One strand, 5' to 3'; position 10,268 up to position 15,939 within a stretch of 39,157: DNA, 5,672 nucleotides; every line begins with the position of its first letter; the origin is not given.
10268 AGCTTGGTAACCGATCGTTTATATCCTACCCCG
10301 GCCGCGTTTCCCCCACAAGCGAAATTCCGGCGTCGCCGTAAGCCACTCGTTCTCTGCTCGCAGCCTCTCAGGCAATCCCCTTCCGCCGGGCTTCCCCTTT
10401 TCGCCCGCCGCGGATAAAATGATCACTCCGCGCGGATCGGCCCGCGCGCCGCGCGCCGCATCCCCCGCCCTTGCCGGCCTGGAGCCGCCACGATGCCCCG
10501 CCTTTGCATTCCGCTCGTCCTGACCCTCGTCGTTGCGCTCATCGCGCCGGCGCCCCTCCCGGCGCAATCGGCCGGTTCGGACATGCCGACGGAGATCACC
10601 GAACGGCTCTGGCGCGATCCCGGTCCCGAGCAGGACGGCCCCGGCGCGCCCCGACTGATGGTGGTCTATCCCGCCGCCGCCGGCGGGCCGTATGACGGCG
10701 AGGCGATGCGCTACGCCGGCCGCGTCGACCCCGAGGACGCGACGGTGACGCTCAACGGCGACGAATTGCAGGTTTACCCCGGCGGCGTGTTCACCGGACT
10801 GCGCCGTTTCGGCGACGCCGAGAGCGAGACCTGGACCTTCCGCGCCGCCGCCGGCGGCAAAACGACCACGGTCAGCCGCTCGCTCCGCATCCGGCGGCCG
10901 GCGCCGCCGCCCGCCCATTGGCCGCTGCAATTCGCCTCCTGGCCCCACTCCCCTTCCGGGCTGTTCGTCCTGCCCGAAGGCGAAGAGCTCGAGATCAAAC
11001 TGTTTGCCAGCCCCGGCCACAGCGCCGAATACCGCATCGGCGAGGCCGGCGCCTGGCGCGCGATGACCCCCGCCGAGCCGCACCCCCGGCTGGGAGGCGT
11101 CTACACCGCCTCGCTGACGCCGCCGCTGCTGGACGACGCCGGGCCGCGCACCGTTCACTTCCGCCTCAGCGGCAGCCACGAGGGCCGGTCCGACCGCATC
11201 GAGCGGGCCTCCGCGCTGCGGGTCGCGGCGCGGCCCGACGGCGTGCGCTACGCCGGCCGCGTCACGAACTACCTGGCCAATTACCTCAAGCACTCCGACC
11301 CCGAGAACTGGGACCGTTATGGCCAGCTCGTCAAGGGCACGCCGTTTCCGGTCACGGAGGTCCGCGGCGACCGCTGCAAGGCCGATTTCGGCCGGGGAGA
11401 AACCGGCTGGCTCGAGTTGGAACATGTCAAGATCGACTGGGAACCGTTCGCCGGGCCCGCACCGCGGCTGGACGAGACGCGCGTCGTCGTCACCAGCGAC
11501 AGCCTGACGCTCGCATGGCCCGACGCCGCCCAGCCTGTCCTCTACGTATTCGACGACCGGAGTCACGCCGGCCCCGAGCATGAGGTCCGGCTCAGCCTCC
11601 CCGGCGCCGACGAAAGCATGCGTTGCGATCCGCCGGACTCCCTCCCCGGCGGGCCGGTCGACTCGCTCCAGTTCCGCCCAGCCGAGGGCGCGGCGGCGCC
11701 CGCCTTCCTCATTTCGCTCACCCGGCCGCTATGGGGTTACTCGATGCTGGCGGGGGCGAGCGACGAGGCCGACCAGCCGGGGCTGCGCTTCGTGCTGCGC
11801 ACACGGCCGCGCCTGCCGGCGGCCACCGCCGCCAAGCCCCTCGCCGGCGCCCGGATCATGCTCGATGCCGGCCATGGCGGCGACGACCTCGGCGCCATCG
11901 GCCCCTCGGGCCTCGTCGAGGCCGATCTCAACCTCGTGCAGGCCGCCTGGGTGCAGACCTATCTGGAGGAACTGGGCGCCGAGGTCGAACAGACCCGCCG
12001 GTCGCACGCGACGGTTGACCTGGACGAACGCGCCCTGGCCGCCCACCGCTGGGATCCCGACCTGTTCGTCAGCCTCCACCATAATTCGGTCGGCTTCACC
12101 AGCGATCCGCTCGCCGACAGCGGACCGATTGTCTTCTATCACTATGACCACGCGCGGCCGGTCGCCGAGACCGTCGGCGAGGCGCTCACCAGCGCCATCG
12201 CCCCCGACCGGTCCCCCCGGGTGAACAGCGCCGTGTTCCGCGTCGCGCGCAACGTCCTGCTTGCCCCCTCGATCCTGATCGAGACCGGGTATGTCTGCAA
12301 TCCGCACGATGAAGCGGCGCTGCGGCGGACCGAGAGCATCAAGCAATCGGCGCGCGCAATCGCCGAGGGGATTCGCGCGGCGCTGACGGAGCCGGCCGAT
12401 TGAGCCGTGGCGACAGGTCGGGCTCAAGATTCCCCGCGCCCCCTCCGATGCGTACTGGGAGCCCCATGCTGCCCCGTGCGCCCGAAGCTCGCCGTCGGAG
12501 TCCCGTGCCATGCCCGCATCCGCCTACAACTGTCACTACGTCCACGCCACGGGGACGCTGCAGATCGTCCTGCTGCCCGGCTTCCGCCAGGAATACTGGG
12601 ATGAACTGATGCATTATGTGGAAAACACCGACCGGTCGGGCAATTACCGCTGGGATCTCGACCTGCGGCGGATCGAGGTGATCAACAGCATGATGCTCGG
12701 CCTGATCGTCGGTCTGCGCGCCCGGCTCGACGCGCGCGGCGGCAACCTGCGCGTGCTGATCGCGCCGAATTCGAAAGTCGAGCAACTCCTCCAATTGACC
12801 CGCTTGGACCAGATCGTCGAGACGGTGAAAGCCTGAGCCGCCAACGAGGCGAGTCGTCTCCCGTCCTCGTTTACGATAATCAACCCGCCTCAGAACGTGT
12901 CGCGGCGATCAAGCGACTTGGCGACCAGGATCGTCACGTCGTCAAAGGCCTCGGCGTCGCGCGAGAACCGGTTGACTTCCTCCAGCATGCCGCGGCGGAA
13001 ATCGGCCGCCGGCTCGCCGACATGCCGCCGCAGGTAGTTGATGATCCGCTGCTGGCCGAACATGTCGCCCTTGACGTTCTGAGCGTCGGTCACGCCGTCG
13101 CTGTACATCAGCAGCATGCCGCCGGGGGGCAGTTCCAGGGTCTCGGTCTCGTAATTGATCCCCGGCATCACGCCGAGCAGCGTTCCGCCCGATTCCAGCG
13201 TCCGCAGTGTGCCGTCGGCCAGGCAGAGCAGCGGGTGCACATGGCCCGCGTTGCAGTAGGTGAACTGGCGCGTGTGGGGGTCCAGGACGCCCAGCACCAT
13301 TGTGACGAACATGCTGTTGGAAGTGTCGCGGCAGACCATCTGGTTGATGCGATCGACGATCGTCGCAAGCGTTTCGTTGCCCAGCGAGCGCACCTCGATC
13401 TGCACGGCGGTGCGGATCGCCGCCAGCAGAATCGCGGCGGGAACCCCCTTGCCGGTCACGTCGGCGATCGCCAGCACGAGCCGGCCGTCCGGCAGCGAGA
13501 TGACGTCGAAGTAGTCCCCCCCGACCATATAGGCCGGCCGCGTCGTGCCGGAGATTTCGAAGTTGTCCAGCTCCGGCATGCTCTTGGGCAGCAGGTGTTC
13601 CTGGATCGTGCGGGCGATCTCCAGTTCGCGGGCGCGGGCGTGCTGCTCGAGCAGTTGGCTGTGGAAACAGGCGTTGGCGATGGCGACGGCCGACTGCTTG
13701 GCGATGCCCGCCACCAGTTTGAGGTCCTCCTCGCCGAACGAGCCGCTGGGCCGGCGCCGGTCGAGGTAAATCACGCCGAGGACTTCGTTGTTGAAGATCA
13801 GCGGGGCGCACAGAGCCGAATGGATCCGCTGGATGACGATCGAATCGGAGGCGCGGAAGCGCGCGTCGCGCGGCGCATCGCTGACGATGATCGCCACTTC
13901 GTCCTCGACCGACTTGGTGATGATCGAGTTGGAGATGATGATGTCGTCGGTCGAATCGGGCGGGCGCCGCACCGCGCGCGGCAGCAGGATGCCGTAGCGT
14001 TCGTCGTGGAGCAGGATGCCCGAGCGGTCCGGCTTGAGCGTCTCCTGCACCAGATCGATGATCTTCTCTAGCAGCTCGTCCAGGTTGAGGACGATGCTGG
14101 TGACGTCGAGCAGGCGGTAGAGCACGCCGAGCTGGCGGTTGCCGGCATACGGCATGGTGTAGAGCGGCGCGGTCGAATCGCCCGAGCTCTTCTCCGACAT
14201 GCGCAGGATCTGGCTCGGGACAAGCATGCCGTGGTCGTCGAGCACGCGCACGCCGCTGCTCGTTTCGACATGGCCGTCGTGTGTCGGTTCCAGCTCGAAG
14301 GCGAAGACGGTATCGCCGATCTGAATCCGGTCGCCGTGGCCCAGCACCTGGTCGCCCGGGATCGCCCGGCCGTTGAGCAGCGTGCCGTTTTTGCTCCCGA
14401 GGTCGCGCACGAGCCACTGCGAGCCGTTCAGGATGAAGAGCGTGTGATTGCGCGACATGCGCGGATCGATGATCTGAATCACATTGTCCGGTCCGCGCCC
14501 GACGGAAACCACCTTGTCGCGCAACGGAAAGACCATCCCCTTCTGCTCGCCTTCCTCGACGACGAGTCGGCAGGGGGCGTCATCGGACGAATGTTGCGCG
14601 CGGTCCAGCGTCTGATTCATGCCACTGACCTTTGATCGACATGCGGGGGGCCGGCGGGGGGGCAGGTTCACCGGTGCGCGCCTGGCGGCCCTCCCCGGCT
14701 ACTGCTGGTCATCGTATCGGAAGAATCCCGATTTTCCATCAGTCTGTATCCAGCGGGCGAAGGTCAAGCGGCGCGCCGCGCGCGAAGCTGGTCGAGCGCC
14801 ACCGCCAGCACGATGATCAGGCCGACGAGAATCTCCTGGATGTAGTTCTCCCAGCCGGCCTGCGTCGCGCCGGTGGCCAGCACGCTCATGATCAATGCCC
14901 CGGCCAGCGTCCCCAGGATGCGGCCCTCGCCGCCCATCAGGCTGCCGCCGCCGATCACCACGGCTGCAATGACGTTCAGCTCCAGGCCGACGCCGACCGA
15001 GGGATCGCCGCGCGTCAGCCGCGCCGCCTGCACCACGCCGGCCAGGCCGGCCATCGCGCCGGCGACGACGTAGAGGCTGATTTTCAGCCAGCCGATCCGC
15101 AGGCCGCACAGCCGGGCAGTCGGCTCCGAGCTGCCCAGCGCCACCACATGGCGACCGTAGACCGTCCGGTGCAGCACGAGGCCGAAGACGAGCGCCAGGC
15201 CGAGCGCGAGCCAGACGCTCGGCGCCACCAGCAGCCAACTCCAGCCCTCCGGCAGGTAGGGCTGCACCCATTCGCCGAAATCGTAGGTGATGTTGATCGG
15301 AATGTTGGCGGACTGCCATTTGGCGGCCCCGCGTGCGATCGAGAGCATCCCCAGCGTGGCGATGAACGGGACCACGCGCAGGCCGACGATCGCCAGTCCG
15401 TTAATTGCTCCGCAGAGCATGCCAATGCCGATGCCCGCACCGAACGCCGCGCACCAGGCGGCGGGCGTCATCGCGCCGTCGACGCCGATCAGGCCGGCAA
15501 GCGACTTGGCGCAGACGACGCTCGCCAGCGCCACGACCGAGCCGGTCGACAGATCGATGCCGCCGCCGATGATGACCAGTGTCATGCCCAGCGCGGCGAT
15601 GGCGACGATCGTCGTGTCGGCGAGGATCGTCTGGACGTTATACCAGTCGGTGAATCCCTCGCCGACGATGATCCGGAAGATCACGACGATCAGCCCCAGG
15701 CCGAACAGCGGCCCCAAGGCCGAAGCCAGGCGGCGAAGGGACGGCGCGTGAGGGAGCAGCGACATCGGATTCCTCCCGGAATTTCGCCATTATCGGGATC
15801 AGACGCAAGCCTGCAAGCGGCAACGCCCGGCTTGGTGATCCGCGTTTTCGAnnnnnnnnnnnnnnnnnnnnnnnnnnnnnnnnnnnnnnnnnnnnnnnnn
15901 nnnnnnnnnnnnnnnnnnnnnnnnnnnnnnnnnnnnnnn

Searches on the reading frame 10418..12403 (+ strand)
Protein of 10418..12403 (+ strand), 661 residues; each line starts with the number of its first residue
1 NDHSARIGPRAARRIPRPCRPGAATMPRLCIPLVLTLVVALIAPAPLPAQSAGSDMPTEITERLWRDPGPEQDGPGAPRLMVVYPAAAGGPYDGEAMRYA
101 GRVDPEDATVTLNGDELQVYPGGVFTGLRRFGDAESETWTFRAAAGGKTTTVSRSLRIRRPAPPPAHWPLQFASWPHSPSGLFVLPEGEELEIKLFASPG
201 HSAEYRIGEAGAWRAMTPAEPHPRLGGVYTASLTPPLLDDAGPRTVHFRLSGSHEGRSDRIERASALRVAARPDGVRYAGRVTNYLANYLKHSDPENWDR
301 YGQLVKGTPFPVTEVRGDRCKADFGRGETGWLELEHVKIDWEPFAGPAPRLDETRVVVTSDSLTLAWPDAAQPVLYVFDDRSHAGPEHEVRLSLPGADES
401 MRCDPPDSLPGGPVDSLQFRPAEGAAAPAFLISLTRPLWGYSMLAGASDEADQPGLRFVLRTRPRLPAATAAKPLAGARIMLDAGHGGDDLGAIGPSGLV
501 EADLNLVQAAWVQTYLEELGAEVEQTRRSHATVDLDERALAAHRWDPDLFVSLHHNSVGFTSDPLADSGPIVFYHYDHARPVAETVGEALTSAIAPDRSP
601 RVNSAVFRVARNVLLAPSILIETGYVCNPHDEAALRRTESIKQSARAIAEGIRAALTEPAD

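Call 87: search_protein_families(library=pfam, proteins=[window:10418-12403:+], max_evalue=0.0001)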
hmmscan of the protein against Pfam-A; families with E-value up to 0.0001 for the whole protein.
window:10418-12403:+ (661 aa): 1 family
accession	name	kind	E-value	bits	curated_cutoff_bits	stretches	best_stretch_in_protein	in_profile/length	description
PF01520.23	Amidase_3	-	2.8e-35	122.3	27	1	480-653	1-173/174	N-acetylmuramoyl-L-alanine amidase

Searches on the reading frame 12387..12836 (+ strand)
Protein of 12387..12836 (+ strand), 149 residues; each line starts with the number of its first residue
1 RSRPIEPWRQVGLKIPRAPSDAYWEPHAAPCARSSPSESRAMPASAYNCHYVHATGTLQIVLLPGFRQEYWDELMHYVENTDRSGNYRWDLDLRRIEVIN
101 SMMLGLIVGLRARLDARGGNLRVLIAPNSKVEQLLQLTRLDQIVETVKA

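Call 87: search_protein_families(library=pfam, proteins=[window:12387-12836:+], max_evalue=0.0001)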
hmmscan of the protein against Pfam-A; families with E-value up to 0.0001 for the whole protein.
window:12387-12836:+ (149 aa): 1 family
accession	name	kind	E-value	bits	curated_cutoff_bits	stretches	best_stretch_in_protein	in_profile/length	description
PF13466.11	STAS_2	-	2.2e-05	25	29.2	1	85-141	26-80/80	STAS domain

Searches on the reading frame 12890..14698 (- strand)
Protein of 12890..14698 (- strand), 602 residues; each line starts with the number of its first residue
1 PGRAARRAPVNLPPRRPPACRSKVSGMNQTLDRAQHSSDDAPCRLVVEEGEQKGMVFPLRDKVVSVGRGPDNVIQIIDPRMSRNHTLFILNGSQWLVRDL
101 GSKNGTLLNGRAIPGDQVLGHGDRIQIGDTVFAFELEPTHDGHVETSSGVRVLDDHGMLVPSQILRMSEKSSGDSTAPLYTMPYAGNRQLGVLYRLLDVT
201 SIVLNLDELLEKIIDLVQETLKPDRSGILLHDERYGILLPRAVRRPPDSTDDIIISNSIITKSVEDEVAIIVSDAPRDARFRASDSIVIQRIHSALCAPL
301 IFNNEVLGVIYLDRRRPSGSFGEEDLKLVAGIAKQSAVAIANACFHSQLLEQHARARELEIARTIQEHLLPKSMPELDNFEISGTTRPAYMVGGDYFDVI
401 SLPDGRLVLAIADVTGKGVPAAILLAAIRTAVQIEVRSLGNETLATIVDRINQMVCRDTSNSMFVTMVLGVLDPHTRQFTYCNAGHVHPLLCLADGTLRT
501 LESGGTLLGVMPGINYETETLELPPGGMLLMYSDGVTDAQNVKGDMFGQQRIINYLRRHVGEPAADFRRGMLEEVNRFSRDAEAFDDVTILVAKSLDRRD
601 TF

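Call 87: search_protein_families(library=pfam, proteins=[window:12890-14698:-], max_evalue=0.0001)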
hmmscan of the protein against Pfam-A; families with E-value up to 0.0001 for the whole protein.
window:12890-14698:- (602 aa): 6 families
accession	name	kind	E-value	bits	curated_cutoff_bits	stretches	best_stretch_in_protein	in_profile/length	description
PF07228.17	SpoIIE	-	4.7e-51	173.9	25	1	403-594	1-190/192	Stage II sporulation protein E (SpoIIE)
PF00498.31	FHA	-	1.4e-17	64.4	20.7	1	64-128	1-67/67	FHA domain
PF01590.32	GAF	-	8.3e-16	59.2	22.4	1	205-340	1-133/133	GAF domain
PF16697.10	Yop-YscD_cpl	-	2e-15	57.2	33.2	1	49-135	4-91/94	Inner membrane component of T3SS, cytoplasmic domain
PF13185.12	GAF_2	-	2.3e-13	50.9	28.6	1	204-341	2-136/136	GAF domain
PF13492.12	GAF_3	-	7.4e-10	39.8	27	1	205-342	1-129/129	GAF domain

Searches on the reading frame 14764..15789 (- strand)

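Call 88: search_protein_families(library=pfam, proteins=[window:14764-15789:-], max_evalue=0.0001)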
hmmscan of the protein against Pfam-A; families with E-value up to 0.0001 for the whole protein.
window:14764-15789:- (341 aa): 1 family
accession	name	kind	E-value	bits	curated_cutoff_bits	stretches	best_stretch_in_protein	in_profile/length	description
PF02653.21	BPD_transp_2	-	3.1e-40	138.4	26.8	1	53-330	3-269/269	Branched-chain amino acid transport system / permease component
